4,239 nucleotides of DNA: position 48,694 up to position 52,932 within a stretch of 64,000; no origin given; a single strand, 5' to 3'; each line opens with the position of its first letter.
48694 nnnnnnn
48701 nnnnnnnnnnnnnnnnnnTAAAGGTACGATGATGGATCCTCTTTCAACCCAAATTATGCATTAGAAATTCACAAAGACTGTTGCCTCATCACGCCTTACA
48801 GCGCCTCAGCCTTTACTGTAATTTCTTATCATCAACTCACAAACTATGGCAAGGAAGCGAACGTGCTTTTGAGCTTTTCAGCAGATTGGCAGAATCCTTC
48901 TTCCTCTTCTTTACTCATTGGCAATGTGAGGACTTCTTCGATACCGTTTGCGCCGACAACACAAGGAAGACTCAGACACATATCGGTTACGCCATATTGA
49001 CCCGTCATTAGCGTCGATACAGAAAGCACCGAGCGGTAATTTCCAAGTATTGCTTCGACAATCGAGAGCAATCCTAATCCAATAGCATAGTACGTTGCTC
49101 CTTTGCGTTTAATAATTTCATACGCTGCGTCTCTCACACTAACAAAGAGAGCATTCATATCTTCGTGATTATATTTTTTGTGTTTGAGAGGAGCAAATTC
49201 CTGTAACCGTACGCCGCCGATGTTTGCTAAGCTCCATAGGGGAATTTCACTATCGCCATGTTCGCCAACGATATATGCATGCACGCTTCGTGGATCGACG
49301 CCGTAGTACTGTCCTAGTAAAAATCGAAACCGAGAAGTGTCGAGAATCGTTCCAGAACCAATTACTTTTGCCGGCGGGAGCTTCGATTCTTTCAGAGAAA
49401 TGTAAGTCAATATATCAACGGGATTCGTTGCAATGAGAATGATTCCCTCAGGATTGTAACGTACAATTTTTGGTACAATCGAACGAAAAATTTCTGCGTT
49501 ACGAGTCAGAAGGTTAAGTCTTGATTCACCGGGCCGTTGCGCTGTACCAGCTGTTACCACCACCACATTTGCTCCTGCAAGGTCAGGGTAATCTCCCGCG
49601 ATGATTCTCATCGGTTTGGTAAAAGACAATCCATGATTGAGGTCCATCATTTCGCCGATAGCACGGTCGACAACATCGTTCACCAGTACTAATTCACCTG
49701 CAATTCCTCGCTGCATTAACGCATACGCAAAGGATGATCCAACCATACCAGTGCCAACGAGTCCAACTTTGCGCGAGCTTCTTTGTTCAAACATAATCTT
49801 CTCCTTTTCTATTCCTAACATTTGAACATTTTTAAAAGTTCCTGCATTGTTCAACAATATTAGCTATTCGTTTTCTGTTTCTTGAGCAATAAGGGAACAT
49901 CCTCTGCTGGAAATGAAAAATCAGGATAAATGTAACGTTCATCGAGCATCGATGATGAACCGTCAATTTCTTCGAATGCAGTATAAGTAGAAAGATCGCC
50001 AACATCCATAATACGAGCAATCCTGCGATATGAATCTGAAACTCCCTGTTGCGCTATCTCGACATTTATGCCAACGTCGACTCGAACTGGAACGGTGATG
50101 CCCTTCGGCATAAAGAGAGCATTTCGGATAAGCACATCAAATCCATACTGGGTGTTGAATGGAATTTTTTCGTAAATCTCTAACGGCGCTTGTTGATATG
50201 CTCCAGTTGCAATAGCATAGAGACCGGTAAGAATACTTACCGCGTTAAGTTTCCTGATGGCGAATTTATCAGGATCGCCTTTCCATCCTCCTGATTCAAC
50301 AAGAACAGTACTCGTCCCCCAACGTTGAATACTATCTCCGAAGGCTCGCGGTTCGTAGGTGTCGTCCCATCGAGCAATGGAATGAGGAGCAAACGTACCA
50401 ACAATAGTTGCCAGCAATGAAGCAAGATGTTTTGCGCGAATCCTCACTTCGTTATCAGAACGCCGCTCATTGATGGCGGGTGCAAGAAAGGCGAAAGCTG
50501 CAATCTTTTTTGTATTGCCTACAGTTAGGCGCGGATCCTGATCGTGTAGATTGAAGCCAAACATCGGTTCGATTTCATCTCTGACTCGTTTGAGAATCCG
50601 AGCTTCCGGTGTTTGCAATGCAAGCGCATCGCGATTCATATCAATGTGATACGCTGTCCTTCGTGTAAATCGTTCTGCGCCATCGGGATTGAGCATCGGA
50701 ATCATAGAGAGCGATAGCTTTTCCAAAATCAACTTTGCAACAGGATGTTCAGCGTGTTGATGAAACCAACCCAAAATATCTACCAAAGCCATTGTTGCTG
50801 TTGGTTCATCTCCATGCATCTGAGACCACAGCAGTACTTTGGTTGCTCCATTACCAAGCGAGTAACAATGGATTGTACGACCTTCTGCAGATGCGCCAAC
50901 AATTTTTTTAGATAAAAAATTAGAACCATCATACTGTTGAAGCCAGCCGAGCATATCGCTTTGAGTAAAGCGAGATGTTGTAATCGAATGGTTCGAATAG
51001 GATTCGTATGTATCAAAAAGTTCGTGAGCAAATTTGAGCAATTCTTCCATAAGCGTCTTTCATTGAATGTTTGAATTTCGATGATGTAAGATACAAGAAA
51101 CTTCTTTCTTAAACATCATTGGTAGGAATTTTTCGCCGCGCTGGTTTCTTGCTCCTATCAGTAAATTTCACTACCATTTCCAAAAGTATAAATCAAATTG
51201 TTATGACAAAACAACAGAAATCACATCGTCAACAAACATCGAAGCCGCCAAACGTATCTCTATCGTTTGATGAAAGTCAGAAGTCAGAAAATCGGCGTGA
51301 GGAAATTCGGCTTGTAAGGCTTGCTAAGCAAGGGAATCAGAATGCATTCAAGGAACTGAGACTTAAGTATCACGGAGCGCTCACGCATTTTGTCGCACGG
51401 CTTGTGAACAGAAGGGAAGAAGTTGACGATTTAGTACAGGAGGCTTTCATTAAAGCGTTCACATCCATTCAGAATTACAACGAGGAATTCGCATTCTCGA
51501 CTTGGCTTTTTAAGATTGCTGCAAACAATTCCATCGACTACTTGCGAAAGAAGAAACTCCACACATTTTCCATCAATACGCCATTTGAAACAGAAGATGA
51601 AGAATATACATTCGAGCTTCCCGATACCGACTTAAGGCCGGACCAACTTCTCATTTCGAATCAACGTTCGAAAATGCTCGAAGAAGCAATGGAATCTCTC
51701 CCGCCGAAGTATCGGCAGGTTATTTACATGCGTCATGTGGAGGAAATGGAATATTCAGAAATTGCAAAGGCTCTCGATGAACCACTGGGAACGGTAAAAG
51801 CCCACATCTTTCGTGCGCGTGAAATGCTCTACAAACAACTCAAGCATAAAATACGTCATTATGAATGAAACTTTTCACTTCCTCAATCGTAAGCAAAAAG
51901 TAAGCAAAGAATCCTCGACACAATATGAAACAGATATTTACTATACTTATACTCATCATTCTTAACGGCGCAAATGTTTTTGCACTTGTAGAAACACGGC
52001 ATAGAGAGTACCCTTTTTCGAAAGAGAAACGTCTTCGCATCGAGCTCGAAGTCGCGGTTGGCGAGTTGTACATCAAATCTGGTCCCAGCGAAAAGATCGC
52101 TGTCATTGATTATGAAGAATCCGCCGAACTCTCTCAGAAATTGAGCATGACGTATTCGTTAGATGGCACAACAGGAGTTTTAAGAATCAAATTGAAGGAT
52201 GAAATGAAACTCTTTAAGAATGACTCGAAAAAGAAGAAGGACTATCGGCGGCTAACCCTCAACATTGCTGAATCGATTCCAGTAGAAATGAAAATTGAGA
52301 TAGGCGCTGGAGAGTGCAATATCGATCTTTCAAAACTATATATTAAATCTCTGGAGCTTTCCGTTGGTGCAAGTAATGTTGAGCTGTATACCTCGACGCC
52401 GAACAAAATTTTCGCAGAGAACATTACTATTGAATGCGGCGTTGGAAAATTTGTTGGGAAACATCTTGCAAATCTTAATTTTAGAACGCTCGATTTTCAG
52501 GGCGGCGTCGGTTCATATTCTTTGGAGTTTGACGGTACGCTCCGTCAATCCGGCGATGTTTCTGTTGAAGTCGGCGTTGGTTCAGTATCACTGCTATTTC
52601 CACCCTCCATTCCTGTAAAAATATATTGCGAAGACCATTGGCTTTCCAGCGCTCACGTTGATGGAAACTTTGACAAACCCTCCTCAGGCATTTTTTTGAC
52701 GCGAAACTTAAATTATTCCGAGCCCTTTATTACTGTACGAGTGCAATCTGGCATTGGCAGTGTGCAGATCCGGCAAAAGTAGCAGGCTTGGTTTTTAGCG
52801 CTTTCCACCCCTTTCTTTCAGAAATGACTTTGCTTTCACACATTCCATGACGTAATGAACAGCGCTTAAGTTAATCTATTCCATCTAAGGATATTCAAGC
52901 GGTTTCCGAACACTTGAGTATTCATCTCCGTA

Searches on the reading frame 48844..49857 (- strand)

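Call 48: search_protein_families(library=pfam, proteins=[window:48844-49857:-], max_evalue=0.001)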
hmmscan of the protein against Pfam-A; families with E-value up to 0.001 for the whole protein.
window:48844-49857:- (337 aa): 2 families
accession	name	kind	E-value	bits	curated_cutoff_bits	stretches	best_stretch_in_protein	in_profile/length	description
PF02866.23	Ldh_1_C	-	8.8e-43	146.7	22.6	1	170-332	1-166/174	lactate/malate dehydrogenase, alpha/beta C-terminal domain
PF00056.29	Ldh_1_N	-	8.7e-41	139.7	27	1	30-167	2-141/141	lactate/malate dehydrogenase, NAD binding domain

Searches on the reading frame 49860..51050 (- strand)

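Call 48: search_protein_families(library=pfam, proteins=[window:49860-51050:-], max_evalue=0.001)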
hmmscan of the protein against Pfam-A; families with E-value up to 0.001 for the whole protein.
window:49860-51050:- (396 aa): 1 family
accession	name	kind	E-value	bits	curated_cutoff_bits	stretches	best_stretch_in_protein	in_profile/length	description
PF00246.29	Peptidase_M14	-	1.8e-09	38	21.6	1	42-130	12-108/286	Zinc carboxypeptidase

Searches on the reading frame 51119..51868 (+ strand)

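Call 48: search_protein_families(library=pfam, proteins=[window:51119-51868:+], max_evalue=0.001)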
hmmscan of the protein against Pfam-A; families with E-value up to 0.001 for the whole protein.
window:51119-51868:+ (249 aa): 3 families
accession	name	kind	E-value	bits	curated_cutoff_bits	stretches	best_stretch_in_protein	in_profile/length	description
PF08281.18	Sigma70_r4_2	-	6.2e-18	64.6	25.7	1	186-237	3-54/54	Sigma-70, region 4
PF04542.20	Sigma70_r2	-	2.5e-17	62.9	24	1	83-146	4-69/71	Sigma-70 region 2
PF04545.22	Sigma70_r4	-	5.5e-12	45.4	24.1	1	190-238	1-49/50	Sigma-70, region 4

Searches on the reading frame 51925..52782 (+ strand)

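Call 48: search_protein_families(library=pfam, proteins=[window:51925-52782:+], max_evalue=0.001)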
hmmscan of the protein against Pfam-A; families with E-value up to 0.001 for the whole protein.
window:51925-52782:+ (285 aa): 0 families

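Call 65: search_protein_families(library=pfam, proteins=[window:51925-52782:+], max_evalue=0.01)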
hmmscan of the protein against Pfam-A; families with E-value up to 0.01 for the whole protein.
window:51925-52782:+ (285 aa): 2 families
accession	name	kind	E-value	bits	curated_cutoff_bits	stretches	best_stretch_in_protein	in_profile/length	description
PF17115.11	Toast_rack_N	-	0.0047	17.6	22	0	35-128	4-92/92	N-terminal domain of toast_rack, DUF2154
PF09922.15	LiaF-like_C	-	0.0068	16.7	29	0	185-280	13-112/114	Cell wall-active antibiotics response LiaF, C-terminal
